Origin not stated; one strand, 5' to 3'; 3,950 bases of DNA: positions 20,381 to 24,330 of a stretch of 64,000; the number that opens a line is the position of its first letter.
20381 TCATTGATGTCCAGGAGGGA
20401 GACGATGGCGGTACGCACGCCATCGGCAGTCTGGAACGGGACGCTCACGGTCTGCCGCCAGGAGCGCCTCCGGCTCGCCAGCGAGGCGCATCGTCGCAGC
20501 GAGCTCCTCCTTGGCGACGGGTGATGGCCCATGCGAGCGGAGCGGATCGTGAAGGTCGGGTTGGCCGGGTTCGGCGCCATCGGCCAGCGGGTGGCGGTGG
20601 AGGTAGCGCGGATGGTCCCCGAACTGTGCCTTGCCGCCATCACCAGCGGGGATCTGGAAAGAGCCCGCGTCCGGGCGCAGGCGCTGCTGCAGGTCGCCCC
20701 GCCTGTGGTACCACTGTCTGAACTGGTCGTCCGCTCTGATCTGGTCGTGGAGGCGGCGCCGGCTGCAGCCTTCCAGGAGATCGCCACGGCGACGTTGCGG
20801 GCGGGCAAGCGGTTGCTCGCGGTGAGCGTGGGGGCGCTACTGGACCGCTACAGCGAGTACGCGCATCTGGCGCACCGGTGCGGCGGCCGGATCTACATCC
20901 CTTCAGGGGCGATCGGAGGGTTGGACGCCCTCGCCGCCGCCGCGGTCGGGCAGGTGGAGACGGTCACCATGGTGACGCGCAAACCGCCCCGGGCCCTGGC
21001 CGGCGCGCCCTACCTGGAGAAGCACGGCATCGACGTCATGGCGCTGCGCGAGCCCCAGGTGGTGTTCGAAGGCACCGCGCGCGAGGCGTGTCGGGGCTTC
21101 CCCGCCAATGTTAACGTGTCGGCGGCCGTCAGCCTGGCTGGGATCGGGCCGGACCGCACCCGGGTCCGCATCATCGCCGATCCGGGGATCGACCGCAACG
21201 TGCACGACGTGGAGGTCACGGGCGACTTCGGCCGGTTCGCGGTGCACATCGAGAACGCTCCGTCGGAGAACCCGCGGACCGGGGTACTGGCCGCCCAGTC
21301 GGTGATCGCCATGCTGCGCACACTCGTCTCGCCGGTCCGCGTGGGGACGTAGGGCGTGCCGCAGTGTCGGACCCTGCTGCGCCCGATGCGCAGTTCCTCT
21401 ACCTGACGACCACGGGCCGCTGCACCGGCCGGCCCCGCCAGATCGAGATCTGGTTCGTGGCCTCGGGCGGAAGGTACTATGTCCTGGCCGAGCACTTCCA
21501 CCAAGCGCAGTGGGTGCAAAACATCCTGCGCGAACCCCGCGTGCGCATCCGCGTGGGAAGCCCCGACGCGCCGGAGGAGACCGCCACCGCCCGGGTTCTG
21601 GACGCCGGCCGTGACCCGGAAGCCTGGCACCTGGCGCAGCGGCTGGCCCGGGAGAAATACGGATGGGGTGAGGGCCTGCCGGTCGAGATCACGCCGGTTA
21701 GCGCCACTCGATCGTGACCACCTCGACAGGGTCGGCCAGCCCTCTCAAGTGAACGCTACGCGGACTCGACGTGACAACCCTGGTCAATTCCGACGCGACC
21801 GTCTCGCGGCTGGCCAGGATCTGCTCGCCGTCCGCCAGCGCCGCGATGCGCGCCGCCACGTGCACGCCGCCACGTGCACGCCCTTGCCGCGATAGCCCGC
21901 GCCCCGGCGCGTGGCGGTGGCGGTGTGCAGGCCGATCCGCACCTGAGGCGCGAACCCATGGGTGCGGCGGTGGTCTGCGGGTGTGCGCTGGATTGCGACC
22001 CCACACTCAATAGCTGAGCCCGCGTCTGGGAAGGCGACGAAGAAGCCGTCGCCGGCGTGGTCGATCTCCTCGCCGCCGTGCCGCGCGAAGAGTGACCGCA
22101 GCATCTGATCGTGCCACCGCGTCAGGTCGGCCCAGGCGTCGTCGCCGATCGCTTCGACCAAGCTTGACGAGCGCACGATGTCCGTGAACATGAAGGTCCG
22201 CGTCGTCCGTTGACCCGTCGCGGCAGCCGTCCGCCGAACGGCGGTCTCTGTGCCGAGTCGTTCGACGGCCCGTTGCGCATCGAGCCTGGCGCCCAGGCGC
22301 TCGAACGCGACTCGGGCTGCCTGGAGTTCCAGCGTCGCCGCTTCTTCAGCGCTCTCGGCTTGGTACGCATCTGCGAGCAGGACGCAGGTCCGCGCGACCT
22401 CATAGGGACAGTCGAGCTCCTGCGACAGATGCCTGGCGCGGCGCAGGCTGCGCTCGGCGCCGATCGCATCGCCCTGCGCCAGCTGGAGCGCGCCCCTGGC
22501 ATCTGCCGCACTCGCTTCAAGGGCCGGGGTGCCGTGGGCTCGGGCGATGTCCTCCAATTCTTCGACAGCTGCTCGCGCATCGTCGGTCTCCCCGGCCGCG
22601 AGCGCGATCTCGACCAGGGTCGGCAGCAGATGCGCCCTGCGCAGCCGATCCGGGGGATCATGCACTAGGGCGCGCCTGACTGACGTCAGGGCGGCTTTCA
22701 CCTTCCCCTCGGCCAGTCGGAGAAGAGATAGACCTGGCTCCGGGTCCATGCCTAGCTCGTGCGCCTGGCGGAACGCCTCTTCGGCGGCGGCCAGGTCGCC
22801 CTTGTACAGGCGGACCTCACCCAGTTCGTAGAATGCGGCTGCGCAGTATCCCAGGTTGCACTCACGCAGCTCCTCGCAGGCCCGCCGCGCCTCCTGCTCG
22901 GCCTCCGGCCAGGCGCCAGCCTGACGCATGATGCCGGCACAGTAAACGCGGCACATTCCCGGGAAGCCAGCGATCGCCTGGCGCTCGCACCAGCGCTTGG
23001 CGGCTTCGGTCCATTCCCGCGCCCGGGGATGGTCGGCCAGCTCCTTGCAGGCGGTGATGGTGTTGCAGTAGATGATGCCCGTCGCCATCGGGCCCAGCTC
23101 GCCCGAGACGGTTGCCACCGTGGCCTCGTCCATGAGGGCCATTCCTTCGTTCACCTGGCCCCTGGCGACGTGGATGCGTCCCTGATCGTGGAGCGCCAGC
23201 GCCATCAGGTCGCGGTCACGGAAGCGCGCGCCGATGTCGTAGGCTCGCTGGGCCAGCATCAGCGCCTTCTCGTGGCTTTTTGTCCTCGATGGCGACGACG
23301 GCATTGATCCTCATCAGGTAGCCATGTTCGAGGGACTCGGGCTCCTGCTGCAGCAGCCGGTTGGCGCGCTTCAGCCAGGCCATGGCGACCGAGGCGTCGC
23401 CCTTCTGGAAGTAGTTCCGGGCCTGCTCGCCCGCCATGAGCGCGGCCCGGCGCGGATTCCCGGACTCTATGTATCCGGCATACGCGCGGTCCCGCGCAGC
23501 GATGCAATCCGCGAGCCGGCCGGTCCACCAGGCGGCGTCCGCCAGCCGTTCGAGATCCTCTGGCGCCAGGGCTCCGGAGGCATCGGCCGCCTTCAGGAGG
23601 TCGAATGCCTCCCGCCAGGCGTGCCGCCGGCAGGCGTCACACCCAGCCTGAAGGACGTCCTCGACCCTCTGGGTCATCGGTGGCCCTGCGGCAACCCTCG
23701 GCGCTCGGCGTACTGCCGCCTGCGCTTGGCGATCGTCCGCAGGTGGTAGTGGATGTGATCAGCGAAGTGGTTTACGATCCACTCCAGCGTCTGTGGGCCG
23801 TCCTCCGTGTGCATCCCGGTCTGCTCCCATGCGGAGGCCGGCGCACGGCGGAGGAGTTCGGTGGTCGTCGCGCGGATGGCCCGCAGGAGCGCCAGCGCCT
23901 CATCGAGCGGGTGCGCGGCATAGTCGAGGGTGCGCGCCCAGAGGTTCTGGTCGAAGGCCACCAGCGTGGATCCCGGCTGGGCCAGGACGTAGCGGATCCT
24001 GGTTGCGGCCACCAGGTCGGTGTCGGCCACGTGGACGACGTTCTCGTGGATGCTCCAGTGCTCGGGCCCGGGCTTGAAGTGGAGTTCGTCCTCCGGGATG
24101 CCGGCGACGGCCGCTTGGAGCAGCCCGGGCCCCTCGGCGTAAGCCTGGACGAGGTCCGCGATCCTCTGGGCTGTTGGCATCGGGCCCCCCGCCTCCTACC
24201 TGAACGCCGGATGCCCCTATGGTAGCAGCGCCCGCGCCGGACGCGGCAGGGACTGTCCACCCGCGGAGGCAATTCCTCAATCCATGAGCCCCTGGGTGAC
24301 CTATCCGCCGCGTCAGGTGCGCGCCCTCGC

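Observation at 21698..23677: TPR-adenylate cyclase gene inactivated by a perfect 14-bp tandem duplication plus a second frameshift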

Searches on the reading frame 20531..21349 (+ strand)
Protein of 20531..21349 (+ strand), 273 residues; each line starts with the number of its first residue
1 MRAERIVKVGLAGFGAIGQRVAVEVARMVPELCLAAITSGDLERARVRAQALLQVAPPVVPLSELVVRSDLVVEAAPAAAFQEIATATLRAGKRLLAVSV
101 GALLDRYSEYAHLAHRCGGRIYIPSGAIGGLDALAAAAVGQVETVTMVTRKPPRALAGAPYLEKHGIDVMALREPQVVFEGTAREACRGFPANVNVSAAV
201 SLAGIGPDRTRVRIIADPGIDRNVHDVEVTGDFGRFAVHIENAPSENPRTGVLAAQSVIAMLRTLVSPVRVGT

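Call 50: search_protein_families(library=ncbifam, proteins=[window:20531-21349:+], max_evalue=0.001)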
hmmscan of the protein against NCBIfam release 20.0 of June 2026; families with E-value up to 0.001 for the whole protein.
window:20531-21349:+ (273 aa): 8 families
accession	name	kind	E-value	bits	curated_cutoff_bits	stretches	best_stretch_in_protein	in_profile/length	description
NF009825.0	PRK13302.1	equivalog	1.1e-97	326.7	253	1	5-273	5-271/271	aspartate dehydrogenase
NF009830.0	PRK13304.1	equivalog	6.1e-73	245.5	267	1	7-273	2-265/265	aspartate dehydrogenase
NF009828.0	PRK13303.1-3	subfamily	2.6e-60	203.8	177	1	7-270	2-262/263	aspartate dehydrogenase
TIGR03855.1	NAD_NadX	equivalog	3.1e-60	203.5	206.55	1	55-270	23-228/229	aspartate dehydrogenase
NF009827.0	PRK13303.1-2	equivalog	8.6e-52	176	226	1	7-265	2-261/267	aspartate dehydrogenase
NF009829.0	PRK13303.1-4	subfamily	2.7e-50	171.2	184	1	8-272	2-244/245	aspartate dehydrogenase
NF009826.0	PRK13303.1-1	equivalog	1.2e-43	149.6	479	1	5-264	8-266/273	aspartate dehydrogenase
NF009824.0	PRK13301.1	equivalog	2.1e-36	125.8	528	1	9-267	5-262/267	putative L-aspartate dehydrogenase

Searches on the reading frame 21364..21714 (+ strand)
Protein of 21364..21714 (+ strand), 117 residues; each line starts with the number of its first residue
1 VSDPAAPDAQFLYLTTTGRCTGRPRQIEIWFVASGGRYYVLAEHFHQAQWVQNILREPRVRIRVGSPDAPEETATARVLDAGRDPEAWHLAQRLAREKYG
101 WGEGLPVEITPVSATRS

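Call 5: search_protein_families(library=pfam, proteins=[window:21364-21714:+], max_evalue=0.01)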
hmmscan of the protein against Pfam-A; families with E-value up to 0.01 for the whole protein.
window:21364-21714:+ (117 aa): 2 families
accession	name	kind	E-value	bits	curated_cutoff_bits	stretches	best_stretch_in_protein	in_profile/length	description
PF04075.20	F420H2_quin_red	-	7.1e-14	52.5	22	1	10-95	24-109/130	F420H(2)-dependent quinone reductase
PF10012.15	DUF2255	-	0.00097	19.8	29.8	1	24-66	23-65/115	Uncharacterized protein conserved in bacteria (DUF2255)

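Call 28: find_encoding_contigs(protein=window:21364-21714:+, flank=3000, max_places=10)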
Protein window:21364-21714:+ (117 aa): 5 contigs read that carry it; 4 places shown.
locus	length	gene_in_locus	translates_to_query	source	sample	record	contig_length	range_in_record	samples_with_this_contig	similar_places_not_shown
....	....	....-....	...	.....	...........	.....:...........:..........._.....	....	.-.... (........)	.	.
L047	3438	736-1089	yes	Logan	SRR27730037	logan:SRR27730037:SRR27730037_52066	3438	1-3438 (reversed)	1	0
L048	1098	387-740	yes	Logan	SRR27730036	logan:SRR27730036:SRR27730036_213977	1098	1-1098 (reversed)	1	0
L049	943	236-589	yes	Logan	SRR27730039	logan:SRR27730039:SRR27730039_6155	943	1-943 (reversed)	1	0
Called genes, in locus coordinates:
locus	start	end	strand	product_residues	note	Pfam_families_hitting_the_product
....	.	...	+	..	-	?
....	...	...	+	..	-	-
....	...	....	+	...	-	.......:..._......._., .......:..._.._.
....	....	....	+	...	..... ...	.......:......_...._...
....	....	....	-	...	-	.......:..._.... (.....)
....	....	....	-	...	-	-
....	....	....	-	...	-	?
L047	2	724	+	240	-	?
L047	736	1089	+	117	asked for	PF04075:F420H2_quin_red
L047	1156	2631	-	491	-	PF17874:TPR_MalT (faint)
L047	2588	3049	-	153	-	-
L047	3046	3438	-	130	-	?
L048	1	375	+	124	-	?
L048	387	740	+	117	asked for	PF04075:F420H2_quin_red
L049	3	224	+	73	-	?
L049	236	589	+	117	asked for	PF04075:F420H2_quin_red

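Call 49: search_protein_families(library=padloc, proteins=[window:21364-21714:+], max_evalue=0.01)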
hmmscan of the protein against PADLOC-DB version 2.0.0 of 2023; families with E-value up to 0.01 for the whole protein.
window:21364-21714:+ (117 aa): 0 families
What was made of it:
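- On Pycsar-type defence cyclase (PycC): The two flanking genes scanned gave no hits (call 49).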

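Call 50: search_protein_families(library=ncbifam, proteins=[window:21364-21714:+], max_evalue=0.001)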
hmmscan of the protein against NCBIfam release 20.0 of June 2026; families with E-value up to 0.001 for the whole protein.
window:21364-21714:+ (117 aa): 4 families
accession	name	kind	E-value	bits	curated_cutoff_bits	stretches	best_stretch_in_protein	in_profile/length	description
TIGR00026.1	hi_GC_TIGR00026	subfamily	2e-15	57.5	46.35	1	6-97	4-93/111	nitroreductase family deazaflavin-dependent oxidoreductase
TIGR03666.1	Rv2061_F420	subfamily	9.1e-07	28.6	84.9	1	10-102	13-102/132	PPOX class F420-dependent oxidoreductase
TIGR03667.1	Rv3369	hypoth_equivalog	3.7e-05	23.7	125.3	1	10-67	15-69/130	TIGR03667 family PPOX class F420-dependent oxidoreductase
TIGR03618.1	Rv1155_F420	subfamily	5.7e-05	23.3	79.05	1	14-93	13-97/127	TIGR03618 family F420-dependent PPOX class oxidoreductase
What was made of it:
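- Closest known: MalT/LuxR-type TPR regulators and the mycobacterial cyclase-ATPase-TPR-HTH proteins. Different: No NTPase and no HTH domain were detected (calls 5, 50).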

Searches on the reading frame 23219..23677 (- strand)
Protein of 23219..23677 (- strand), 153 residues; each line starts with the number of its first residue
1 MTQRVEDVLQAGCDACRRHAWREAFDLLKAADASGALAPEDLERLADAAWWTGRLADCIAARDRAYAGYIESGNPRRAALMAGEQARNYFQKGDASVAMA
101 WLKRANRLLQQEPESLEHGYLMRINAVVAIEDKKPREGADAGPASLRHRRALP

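Call 24: list_cluster_members(proteins=[P0002, window:23219-23677:-])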
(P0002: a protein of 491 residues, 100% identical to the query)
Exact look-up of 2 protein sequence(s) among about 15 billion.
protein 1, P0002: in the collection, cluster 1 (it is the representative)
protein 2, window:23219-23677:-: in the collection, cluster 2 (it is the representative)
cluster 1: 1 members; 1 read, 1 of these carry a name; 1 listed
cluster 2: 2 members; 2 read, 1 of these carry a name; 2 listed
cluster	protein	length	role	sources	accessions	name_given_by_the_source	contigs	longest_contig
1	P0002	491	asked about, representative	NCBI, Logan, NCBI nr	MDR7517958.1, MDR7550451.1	MAG: helix-turn-helix transcriptional regulator [Armatimonadota bacterium] | helix-turn-helix transcriptional regulator [Armatimonadota bacterium]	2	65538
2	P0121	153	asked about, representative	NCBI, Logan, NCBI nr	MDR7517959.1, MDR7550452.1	MAG: hypothetical protein QN131_11035 [Armatimonadota bacterium] | hypothetical protein [Armatimonadota bacterium]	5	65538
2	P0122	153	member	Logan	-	-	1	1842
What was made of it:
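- NCBI calls it a CDS (call 24).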

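Call 26: find_encoding_contigs(protein=P0122, flank=3000)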
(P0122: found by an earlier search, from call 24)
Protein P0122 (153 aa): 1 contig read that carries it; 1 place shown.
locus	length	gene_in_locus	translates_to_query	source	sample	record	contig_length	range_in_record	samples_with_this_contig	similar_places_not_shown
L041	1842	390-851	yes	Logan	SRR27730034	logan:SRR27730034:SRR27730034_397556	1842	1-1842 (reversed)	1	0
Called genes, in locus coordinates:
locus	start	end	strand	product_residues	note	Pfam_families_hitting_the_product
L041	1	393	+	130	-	?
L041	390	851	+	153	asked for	-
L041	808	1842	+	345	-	?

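Call 27: find_encoding_contigs(protein=P0121, flank=3000, max_places=10)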
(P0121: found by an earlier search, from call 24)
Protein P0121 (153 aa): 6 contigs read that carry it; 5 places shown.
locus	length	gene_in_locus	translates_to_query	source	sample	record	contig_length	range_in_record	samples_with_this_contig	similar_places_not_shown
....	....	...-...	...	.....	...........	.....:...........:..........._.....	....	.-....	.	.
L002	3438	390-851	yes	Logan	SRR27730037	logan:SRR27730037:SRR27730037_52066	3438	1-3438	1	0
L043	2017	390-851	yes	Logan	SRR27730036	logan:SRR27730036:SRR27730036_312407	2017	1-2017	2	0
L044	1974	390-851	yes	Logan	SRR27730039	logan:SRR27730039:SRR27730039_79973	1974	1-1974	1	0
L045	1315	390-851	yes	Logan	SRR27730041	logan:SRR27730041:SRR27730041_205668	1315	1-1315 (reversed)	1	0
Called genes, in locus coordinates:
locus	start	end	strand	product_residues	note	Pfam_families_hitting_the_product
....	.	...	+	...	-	?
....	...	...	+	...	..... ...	-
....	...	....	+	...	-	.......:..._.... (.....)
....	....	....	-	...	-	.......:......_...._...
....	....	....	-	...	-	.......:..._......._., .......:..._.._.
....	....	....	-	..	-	-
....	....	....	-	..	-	?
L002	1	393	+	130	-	?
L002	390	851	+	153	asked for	-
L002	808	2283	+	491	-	PF17874:TPR_MalT (faint)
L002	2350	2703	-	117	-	PF04075:F420H2_quin_red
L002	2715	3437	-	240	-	?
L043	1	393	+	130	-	?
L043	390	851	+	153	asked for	-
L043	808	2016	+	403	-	?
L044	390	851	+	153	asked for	-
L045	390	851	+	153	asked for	-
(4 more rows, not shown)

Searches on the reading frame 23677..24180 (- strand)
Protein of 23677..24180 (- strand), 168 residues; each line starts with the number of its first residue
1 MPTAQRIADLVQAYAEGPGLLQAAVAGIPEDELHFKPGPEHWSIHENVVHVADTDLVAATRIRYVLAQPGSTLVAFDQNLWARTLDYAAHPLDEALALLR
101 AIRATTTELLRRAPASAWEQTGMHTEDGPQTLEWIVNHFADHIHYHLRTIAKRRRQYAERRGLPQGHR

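Call 5: search_protein_families(library=pfam, proteins=[window:23677-24180:-], max_evalue=0.01)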
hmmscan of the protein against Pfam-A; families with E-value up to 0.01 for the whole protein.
window:23677-24180:- (168 aa): 4 families
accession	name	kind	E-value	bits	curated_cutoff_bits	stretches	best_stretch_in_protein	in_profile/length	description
PF12867.12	DinB_2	-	3.7e-19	69.9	24.8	1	17-150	5-128/128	DinB superfamily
PF05163.17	DinB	-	1.5e-05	25.4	23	1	10-146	8-134/165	DinB family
PF04978.18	MST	-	0.00014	22.8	27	1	21-146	13-136/149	Mycothiol-S-transferase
PF11716.13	MDMPI_N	-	0.0067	17.6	24.2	1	21-137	8-127/140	Mycothiol maleylpyruvate isomerase N-terminal domain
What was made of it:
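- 23674..24180 (-): Intact upstream DinB_2 / YfiT-like gene of 168 aa. Its stop codon overlaps the pseudogene's ATG (ATGA). Pfam DinB_2 at 3.7e-19 (call 5).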

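Call 49: search_protein_families(library=padloc, proteins=[window:23677-24180:-], max_evalue=0.01)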
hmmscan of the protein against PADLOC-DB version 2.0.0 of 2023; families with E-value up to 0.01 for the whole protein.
window:23677-24180:- (168 aa): 0 families

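Call 50: search_protein_families(library=ncbifam, proteins=[window:23677-24180:-], max_evalue=0.001)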
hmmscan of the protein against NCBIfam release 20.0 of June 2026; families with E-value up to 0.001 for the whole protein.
window:23677-24180:- (168 aa): 1 family
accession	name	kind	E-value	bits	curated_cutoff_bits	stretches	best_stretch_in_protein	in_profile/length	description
NF009807.1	PRK13291.1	equivalog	7.4e-19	68.1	160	1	3-154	15-167/172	YfiT family bacillithiol transferase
